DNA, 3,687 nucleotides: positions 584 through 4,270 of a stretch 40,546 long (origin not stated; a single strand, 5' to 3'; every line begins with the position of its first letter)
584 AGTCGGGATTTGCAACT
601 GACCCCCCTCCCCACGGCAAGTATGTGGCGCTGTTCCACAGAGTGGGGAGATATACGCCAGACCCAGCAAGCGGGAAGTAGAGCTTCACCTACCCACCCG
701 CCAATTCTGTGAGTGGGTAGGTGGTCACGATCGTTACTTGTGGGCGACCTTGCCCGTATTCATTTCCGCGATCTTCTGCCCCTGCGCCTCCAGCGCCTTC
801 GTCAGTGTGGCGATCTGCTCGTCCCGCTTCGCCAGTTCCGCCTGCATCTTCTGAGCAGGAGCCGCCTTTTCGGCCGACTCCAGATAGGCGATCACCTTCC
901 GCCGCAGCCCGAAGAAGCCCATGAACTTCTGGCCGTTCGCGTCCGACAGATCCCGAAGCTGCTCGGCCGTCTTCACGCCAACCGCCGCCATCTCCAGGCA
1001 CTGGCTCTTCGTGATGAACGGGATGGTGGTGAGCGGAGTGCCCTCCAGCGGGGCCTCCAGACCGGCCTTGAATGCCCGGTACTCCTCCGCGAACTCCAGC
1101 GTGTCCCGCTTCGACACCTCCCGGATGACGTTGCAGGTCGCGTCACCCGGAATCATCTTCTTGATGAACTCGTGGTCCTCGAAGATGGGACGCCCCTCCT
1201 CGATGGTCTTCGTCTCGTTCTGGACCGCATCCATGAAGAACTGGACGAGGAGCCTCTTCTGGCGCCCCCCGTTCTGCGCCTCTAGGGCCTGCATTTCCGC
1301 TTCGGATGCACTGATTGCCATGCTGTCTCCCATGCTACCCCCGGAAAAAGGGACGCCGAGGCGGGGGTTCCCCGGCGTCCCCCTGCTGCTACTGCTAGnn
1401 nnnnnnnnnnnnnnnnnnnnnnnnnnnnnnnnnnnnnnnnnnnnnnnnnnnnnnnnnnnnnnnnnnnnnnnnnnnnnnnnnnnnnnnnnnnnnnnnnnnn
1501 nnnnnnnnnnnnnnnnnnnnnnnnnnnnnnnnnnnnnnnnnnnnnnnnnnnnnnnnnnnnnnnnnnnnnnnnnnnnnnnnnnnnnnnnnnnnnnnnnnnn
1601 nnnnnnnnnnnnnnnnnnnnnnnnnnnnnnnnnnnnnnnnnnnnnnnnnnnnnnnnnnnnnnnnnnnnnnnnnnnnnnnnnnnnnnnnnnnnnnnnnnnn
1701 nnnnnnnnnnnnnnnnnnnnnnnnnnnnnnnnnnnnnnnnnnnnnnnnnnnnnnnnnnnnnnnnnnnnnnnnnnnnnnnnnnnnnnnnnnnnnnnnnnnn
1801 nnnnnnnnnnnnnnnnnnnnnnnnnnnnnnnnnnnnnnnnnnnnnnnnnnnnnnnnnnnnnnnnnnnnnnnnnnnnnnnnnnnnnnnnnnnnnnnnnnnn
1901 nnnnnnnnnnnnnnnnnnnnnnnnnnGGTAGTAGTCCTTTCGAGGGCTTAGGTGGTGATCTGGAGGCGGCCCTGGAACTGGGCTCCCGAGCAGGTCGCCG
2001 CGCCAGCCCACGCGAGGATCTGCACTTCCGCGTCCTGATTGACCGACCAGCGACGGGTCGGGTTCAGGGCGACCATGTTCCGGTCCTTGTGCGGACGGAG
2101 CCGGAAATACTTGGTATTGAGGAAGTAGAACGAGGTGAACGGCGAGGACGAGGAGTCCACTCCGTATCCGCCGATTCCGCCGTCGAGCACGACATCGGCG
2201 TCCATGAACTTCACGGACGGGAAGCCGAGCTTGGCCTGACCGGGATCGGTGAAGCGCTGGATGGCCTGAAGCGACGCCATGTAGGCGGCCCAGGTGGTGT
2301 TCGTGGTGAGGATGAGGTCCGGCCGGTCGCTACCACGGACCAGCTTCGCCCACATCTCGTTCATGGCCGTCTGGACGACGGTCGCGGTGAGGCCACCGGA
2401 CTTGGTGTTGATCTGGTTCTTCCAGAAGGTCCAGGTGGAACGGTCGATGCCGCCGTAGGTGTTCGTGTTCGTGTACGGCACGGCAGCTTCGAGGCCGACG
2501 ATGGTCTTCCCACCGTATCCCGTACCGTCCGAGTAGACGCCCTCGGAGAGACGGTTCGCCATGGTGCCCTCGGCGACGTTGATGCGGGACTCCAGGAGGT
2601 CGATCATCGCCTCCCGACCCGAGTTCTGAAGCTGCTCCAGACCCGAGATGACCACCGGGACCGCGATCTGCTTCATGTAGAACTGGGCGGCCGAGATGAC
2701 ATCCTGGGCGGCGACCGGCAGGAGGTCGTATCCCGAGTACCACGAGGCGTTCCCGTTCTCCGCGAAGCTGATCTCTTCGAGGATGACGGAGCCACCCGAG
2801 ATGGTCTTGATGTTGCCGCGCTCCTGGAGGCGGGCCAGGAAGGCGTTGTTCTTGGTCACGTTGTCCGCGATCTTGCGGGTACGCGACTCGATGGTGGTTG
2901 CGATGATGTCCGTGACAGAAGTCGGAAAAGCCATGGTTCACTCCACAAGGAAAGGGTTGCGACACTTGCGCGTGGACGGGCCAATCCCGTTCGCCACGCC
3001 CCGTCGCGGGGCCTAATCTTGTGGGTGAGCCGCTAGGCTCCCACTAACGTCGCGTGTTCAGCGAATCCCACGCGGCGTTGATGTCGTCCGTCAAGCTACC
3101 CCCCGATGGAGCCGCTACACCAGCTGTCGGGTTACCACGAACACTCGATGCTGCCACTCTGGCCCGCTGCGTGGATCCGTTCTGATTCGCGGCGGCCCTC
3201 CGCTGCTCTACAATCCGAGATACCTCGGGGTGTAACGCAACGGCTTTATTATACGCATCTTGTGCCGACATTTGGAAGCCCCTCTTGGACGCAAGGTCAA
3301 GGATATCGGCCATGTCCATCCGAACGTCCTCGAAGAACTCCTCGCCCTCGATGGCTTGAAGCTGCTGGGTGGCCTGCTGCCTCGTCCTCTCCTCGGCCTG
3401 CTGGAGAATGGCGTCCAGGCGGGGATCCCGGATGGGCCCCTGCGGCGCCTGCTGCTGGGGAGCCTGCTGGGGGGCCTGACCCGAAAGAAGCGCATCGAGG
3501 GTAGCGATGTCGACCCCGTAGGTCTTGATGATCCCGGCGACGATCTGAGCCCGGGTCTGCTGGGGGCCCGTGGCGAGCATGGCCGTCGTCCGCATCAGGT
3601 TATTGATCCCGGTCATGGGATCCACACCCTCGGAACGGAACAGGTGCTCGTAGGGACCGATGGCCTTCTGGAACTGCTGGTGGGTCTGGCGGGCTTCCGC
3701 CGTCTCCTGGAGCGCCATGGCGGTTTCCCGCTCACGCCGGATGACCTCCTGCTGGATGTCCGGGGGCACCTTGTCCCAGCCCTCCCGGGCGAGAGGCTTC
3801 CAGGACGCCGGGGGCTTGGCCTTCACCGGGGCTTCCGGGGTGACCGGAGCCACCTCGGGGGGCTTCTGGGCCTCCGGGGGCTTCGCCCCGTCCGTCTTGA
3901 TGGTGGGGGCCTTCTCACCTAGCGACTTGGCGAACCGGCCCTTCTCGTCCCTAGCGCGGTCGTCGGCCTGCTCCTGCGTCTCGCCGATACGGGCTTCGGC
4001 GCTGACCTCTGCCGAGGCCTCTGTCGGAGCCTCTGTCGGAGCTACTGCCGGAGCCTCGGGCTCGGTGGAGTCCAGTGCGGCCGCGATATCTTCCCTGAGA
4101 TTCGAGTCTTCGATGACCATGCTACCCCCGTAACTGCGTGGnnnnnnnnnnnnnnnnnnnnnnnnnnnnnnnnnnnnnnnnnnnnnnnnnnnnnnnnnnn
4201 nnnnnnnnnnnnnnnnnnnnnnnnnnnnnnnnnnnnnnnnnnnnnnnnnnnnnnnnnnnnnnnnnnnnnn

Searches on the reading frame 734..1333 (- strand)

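Call 21: search_protein_families(library=phrogs, proteins=[window:734-1333:-], max_evalue=0.01)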
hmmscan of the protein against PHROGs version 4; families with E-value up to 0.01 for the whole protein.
window:734-1333:- (199 aa): 1 family
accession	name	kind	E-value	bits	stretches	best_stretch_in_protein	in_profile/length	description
phrog_20268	-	unknown function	3.5e-16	60.6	1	28-183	14-179/227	-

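Call 22: search_protein_families(library=pfam, proteins=[window:734-1333:-], max_evalue=0.05)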
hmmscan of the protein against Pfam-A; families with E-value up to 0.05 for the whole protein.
window:734-1333:- (199 aa): 1 family
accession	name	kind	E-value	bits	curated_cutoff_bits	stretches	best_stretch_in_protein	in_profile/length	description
PF04201.20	TPD52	-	0.015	16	25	0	160-192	6-38/108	Tumour protein D52 family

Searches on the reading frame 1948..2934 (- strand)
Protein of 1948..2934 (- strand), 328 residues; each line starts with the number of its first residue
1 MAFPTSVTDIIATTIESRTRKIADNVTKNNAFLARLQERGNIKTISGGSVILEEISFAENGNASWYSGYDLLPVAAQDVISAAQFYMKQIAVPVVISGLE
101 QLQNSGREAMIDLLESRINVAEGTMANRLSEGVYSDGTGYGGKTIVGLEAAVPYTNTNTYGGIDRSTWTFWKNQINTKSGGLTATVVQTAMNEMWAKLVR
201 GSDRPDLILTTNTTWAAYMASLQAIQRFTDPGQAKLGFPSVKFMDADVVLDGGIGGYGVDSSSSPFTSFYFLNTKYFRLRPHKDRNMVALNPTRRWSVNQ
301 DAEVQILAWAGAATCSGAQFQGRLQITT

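Call 7: search_protein_families(library=pfam, proteins=[window:1948-2934:-], max_evalue=0.01)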
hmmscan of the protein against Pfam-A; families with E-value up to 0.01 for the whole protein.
window:1948-2934:- (328 aa): 0 families

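Call 8: search_protein_families(library=phrogs, proteins=[window:1948-2934:-], max_evalue=0.01)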
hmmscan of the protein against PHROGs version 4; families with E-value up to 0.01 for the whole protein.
window:1948-2934:- (328 aa): 2 families
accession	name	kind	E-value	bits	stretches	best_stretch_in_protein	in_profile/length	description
phrog_9953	-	head and packaging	1e-104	351.4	1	8-324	10-326/329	major head protein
phrog_14242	-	head and packaging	7.4e-09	35.8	1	141-251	213-321/396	major head protein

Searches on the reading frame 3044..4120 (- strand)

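Call 7: search_protein_families(library=pfam, proteins=[window:3044-4120:-], max_evalue=0.01)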
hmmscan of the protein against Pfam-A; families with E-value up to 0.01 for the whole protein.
window:3044-4120:- (358 aa): 0 families

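Call 8: search_protein_families(library=phrogs, proteins=[window:3044-4120:-], max_evalue=0.01)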
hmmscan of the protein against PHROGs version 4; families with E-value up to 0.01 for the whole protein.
window:3044-4120:- (358 aa): 1 family
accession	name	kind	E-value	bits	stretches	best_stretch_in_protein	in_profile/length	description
phrog_25516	-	head and packaging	0.0019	18.4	0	100-226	119-255/393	virion structural protein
